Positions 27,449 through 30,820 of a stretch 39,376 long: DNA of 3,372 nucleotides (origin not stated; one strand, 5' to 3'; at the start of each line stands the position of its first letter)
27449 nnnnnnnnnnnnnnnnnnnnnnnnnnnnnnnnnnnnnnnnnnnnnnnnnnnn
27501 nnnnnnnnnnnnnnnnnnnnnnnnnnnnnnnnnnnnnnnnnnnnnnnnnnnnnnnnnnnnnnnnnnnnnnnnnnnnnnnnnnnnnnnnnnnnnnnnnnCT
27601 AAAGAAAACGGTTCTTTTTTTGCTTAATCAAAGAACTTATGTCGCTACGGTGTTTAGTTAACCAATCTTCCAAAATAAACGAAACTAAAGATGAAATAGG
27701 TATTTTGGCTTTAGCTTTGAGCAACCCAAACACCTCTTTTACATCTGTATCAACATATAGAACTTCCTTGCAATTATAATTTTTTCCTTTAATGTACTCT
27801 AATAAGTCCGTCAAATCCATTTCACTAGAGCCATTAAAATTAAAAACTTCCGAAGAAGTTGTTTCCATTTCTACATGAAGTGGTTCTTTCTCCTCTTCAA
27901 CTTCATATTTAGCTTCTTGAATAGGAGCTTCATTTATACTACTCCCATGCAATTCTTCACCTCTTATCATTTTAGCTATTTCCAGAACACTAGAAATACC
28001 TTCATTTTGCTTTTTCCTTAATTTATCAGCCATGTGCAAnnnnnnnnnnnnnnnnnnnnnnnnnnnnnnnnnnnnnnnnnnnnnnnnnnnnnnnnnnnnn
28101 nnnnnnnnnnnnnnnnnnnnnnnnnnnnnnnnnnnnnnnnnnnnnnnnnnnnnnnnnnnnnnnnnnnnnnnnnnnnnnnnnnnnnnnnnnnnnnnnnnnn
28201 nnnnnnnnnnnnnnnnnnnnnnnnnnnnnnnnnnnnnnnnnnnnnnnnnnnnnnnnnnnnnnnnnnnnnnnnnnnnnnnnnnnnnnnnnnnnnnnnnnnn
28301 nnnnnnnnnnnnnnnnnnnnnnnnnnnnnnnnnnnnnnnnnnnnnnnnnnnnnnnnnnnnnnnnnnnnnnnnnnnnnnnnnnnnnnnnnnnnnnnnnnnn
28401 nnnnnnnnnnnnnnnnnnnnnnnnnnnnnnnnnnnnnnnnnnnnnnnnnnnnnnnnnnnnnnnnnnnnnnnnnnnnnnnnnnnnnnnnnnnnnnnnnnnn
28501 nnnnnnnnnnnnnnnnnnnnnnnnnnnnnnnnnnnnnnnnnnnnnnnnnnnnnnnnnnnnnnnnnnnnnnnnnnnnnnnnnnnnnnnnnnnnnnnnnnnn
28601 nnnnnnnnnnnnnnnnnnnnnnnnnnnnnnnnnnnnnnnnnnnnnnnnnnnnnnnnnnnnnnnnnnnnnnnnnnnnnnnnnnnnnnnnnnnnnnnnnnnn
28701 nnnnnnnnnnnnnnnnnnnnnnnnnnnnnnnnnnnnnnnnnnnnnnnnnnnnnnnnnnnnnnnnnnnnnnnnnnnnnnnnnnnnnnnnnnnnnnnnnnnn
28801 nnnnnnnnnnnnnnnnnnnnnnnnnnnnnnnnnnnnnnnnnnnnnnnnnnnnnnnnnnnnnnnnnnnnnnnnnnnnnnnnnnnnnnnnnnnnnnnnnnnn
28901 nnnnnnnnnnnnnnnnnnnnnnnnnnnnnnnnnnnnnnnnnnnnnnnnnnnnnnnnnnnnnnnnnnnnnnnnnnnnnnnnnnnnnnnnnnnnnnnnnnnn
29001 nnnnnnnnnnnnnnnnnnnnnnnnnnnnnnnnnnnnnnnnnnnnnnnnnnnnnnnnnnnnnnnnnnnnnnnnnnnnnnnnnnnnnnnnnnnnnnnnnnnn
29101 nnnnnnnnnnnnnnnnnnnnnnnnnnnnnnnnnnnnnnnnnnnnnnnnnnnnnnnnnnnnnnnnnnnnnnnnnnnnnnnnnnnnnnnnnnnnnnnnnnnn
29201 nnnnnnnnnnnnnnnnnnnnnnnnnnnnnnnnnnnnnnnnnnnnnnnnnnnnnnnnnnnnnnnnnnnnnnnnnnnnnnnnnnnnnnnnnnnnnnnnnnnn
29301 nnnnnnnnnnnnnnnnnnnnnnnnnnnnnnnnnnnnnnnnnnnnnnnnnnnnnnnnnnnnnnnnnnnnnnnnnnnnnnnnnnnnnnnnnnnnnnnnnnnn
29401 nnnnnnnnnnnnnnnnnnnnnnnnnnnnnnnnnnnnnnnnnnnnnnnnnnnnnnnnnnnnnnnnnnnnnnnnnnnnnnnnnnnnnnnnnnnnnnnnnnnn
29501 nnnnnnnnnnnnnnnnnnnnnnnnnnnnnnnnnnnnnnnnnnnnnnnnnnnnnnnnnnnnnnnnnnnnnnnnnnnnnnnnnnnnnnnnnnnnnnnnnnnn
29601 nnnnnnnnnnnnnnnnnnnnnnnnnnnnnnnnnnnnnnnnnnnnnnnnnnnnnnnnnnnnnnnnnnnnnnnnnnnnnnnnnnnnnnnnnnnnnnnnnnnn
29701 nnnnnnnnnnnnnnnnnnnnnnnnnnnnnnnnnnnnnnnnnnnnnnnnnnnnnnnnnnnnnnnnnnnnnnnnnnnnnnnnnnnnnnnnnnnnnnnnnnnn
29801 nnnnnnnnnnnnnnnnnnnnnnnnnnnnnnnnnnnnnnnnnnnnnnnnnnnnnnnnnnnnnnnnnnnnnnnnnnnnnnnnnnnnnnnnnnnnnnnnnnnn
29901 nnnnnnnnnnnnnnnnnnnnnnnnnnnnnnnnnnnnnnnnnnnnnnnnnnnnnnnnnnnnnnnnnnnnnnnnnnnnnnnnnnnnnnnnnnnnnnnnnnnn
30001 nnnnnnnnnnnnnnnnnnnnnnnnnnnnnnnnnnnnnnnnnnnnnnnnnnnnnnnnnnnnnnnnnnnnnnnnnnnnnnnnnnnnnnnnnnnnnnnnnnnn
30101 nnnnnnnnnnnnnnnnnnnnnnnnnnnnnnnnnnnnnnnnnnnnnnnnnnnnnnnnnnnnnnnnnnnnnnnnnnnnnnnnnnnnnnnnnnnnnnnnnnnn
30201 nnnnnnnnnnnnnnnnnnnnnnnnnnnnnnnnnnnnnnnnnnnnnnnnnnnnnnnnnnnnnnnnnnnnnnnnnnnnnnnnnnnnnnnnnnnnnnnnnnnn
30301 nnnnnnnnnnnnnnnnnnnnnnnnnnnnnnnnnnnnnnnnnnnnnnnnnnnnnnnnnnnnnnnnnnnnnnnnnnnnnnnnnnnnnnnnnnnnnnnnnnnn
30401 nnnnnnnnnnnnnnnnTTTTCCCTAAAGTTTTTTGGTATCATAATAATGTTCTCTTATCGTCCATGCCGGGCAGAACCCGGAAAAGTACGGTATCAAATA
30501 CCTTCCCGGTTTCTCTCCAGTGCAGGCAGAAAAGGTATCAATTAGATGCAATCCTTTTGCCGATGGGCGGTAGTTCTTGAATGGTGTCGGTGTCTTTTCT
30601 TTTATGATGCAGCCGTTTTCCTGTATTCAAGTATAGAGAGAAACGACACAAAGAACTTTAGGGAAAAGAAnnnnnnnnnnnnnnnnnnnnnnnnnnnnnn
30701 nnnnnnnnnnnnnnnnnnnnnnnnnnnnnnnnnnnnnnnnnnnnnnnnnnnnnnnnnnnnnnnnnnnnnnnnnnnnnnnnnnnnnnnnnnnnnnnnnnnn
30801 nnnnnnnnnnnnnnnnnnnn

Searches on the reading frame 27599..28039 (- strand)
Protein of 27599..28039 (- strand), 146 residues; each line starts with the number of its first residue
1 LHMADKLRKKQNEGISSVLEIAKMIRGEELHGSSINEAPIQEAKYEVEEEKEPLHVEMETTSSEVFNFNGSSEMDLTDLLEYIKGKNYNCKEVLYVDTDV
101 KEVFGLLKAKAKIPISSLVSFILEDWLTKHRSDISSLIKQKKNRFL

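Call 46: search_protein_families(library=pfam, proteins=[window:27599-28039:-], max_evalue=0.01)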
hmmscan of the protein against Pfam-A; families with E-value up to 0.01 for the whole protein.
window:27599-28039:- (146 aa): 0 families

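Call 48: search_protein_families(library=ncbifam, proteins=[window:27599-28039:-], max_evalue=0.01)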
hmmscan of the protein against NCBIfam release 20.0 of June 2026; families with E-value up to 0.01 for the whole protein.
window:27599-28039:- (146 aa): 0 families

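Call 57: search_dna_similar(query=window:27599-28039:-, collection=plasmids, mode=protein, max_rows=60, rows=spread, max_evalue=0.001)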
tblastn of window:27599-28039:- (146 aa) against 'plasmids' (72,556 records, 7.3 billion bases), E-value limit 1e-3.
Records with a match: 34; places in all: 35; records where one place covers at least 80% of the query: 32.
Best place of each record, by identity: >=99% 19; 95-99% 2; 90-95% 8; 80-90% 1; <60% 4.
By first word of the organism name: Bacteroides 27; Phocaeicola 4; Butyricimonas 1; Chondrinema 1; Pontibacter 1.
By predicted mobility (MOB-suite, as given by PLSDB): conjugative 30; mobilizable 2; non-mobilizable 2.
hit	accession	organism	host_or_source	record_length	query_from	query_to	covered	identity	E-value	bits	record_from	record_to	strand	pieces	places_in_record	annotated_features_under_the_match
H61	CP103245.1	Bacteroides fragilis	Homo sapiens,cell culture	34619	1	146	100%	99.3%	1e-76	253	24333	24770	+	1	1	hypothetical protein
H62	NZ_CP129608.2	Bacteroides fragilis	Homo sapiens,Appendix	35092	1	146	100%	99.3%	1e-76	253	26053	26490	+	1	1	hypothetical protein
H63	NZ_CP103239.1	Bacteroides thetaiotaomicron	Homo sapiens,cell culture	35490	1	146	100%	99.3%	1e-76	253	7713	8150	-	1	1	hypothetical protein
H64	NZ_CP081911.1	Phocaeicola vulgatus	Homo sapiens,Peritoneal Fluid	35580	1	146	100%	99.3%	1e-76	253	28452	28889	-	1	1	hypothetical protein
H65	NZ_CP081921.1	Bacteroides fragilis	Homo sapiens,blood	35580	1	146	100%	99.3%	1e-76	253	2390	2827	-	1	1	hypothetical protein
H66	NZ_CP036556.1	Bacteroides fragilis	Homo sapiens,Appendix abscess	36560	1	146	100%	99.3%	1e-76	253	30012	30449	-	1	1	hypothetical protein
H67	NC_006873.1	Bacteroides fragilis NCTC 9343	-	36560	1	146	100%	99.3%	1e-76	253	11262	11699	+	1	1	hypothetical protein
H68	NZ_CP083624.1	Bacteroides fragilis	-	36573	1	146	100%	99.3%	1e-76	253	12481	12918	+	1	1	hypothetical protein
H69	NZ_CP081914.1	Bacteroides faecis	Homo sapiens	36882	1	146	100%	99.3%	1e-76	253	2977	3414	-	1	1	hypothetical protein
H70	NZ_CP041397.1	Bacteroides ovatus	Homo sapiens,cell culture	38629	1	146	100%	99.3%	1e-76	253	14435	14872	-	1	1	hypothetical protein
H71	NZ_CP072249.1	Phocaeicola dorei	Homo sapiens,cultured bacterial ...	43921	1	146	100%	99.3%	1e-76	253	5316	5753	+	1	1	hypothetical protein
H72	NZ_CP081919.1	Bacteroides ovatus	Homo sapiens,blood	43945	1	146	100%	99.3%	1e-76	253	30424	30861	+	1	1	hypothetical protein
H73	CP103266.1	Bacteroides fragilis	Homo sapiens,cell culture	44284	1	146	100%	99.3%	1e-76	253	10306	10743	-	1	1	hypothetical protein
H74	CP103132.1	Bacteroides ovatus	Homo sapiens,cell culture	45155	1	146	100%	99.3%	1e-76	253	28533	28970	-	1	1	hypothetical protein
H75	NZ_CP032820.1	Butyricimonas faecalis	Homo sapiens,stool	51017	1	146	100%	99.3%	1e-76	253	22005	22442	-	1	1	hypothetical protein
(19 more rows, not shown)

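Call 76: search_solved_structures(query=A5, max_evalue=10, show_alignments=2)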
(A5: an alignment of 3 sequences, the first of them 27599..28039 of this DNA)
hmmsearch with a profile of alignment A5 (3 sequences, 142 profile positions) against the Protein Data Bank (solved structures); distinct sequences matched with E-value up to 10: 2.
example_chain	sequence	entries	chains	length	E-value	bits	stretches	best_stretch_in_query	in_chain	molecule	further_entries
7t8o_A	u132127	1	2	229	0.058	17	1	61-109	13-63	Lmo0753 protein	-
5a5g_A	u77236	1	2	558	0.33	14.6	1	54-111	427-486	FORMATE--TETRAHYDROFOLATE LIGASE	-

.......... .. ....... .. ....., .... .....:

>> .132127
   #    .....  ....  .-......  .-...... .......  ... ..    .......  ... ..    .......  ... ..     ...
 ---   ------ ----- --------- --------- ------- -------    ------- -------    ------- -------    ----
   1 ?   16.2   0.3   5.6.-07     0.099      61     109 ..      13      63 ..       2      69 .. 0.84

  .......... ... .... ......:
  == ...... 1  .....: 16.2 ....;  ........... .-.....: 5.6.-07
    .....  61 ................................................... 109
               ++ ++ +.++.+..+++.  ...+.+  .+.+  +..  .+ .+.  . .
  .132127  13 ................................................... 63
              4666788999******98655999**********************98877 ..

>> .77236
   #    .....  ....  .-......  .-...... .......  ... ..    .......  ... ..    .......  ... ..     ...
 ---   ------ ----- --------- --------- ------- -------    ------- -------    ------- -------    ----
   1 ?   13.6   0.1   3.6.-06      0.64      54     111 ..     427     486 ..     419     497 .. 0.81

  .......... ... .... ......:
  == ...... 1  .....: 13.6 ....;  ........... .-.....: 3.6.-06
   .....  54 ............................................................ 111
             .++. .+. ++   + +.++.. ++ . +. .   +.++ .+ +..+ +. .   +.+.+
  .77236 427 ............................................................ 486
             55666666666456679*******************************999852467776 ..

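Call 81: predict_structure(protein=window:27599-28039:-)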
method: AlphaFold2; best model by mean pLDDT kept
length: 146 residues; sequences in the alignment: 1
mean_pLDDT: 43.6   pTM: 0.22
mean pLDDT of the five models: 43.6, 40.9, 37.7, 35.0, 33.3
residues with pLDDT >= 90: 0; 70-90: 0; 50-70: 32; < 50: 114
segments of 3 or more residues with pLDDT < 50: 18-25, 27-44, 48-118, 129-131, 144-146
pLDDT, mean of each block of 10 residues (from residue 1): 54 49 46 38 43 40 34 39 39 35 41 47 53 50 47
secondary structure, 60 per line:
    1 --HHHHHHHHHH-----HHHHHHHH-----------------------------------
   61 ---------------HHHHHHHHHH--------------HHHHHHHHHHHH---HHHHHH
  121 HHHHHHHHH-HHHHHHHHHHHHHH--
elements in order: H3-12 H18-25 H76-85 H100-111 H115-129 H131-144

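Call 82: find_homologous_proteins(query=window:27599-28039:-, max_evalue=0.001)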
Query window:27599-28039:- (146 aa): 52 proteins with E <= 0.001 among 74 candidates.
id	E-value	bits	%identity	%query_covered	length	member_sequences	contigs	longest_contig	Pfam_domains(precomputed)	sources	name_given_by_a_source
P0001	2.8e-84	298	99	99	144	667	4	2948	-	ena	-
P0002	3.1e-82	291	97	99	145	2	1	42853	-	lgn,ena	-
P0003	4.7e-82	291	99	99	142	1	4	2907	-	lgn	-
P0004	1.0e-81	289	98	99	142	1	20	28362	-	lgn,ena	-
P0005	3.7e-80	284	95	99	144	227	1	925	-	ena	-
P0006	4.3e-80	284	97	99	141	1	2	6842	-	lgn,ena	-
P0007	2.3e-78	279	92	99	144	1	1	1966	-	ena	-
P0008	2.3e-78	279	92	99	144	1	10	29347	-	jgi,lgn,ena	jgi:hypothetical protein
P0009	3.4e-78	278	91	99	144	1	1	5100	-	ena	-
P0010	4.6e-78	278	91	99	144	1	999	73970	-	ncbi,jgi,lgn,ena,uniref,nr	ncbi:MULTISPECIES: hypothetical protein [Bacteria]|jgi:hypothetical protein|uniref:DUF3408 domain-co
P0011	6.9e-78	277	92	99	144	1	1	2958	-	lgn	-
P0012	8.8e-78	277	90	99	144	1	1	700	-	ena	-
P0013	1.0e-77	276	90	99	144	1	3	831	-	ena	-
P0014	1.2e-77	276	90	99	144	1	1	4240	-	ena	-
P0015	1.2e-77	276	90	99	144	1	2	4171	-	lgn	-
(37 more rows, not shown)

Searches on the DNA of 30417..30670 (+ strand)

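Call 9: search_dna_similar(query=window:30417-30670:+, collection=plasmids, mode=near, max_rows=40)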
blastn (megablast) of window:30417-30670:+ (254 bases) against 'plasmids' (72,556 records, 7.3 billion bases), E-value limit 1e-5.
Records with a match: 30; places in all: 142; records where one place covers at least 80% of the query: 30.
Best place of each record, by identity: >=99% 7; 95-99% 17; 90-95% 6.
By first word of the organism name: Bacteroides 26; Phocaeicola 3; Butyricimonas 1.
By predicted mobility (MOB-suite, as given by PLSDB): conjugative 29; mobilizable 1.
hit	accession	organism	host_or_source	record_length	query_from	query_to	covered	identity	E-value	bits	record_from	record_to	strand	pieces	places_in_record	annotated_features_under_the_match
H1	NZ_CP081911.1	Phocaeicola vulgatus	Homo sapiens,Peritoneal Fluid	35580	1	254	100%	100.0%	5e-130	470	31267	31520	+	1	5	none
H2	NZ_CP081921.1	Bacteroides fragilis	Homo sapiens,blood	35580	1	254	100%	100.0%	5e-130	470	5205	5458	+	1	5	none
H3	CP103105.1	Bacteroides thetaiotaomicron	Homo sapiens,cell culture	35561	1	254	100%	100.0%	5e-130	470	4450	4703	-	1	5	none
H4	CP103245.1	Bacteroides fragilis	Homo sapiens,cell culture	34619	1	254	100%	100.0%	5e-130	470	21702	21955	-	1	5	none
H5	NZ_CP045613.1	Bacteroides xylanisolvens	Homo sapiens,Abscess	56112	1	254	100%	99.6%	2e-128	464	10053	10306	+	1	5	none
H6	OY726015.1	Phocaeicola massiliensis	-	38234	1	254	100%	99.6%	2e-128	464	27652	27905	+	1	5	record has no annotation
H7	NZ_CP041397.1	Bacteroides ovatus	Homo sapiens,cell culture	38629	1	254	100%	99.2%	1e-126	459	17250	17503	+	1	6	none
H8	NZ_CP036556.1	Bacteroides fragilis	Homo sapiens,Appendix abscess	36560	1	254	100%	98.4%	2e-123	448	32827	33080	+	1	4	none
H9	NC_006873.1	Bacteroides fragilis NCTC 9343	-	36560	1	254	100%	98.4%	2e-123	448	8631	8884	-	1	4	none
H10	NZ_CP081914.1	Bacteroides faecis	Homo sapiens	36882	1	254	100%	98.4%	2e-123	448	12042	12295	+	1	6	none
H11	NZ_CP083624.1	Bacteroides fragilis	-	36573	1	254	100%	98.4%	2e-123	448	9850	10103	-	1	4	none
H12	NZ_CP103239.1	Bacteroides thetaiotaomicron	Homo sapiens,cell culture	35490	1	254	100%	98.4%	2e-123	448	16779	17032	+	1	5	none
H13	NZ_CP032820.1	Butyricimonas faecalis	Homo sapiens,stool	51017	1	254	100%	98.4%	8e-123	446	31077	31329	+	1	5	none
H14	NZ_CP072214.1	Bacteroides xylanisolvens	Homo sapiens,cultured bacterial ...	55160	1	254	100%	98.4%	8e-123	446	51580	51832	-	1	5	none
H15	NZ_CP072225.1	Bacteroides thetaiotaomicron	Homo sapiens,cultured bacterial ...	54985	1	254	100%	98.4%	8e-123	446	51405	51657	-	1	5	none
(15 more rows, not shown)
